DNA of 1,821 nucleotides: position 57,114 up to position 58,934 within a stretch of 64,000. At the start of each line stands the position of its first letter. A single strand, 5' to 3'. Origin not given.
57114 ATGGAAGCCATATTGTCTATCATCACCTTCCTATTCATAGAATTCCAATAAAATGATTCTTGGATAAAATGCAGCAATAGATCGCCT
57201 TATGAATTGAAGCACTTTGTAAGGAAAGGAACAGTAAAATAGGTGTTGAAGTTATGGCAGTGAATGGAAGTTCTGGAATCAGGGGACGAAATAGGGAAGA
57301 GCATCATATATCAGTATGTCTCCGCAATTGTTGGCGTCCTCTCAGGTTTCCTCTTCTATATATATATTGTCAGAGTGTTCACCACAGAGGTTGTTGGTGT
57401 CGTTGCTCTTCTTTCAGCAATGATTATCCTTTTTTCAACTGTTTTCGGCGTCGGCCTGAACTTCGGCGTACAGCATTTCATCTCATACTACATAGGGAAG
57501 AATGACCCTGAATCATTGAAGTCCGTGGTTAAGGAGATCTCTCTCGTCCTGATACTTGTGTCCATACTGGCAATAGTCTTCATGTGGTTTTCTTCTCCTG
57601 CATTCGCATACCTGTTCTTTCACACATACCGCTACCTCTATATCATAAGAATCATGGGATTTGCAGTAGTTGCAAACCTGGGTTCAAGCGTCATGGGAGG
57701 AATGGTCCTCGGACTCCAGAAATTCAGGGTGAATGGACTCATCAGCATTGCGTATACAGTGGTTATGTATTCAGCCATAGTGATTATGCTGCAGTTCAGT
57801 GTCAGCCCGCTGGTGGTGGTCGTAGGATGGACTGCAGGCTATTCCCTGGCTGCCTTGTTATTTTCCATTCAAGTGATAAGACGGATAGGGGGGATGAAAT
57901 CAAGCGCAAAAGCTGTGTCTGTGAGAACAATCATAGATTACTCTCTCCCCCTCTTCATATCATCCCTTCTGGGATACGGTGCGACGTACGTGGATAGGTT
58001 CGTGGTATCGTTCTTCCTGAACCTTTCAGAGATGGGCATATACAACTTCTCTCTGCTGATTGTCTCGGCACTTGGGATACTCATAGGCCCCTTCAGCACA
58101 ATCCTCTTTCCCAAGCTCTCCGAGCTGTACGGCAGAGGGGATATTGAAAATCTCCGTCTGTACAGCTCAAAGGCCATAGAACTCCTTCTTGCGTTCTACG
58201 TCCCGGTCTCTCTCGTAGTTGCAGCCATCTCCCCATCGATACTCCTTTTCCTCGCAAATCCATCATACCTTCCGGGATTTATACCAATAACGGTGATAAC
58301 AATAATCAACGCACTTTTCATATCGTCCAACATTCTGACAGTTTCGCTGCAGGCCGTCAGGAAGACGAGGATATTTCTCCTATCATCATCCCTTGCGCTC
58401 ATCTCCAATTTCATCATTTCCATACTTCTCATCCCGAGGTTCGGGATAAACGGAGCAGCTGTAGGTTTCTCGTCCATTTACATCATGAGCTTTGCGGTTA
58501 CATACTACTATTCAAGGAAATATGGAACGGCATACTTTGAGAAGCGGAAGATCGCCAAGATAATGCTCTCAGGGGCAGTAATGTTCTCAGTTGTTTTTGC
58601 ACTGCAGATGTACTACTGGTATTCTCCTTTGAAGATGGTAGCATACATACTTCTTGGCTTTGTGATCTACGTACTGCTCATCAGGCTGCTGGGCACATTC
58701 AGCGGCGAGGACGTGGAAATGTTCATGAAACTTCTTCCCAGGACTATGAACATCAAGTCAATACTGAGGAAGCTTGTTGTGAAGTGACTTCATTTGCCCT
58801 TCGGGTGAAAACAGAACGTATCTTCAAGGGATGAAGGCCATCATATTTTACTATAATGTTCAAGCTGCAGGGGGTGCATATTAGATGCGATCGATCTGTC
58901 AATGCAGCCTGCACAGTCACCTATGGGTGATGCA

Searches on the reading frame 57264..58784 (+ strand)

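Call 7: search_protein_families(library=pfam, max_evalue=1, proteins=[window:57264-58784:+])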
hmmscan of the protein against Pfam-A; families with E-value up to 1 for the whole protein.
window:57264-58784:+ (507 aa): 3 families
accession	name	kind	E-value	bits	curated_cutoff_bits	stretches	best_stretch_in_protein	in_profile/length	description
PF01943.22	Polysacc_synt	-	6e-21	75.5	28.2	1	11-288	2-273/274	Polysaccharide biosynthesis protein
PF03023.19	MurJ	-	5e-11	42.3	27.4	1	70-469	35-448/451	Lipid II flippase MurJ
PF01554.23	MatE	-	8.9e-07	29.2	24.9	2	25-166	10-153/161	MatE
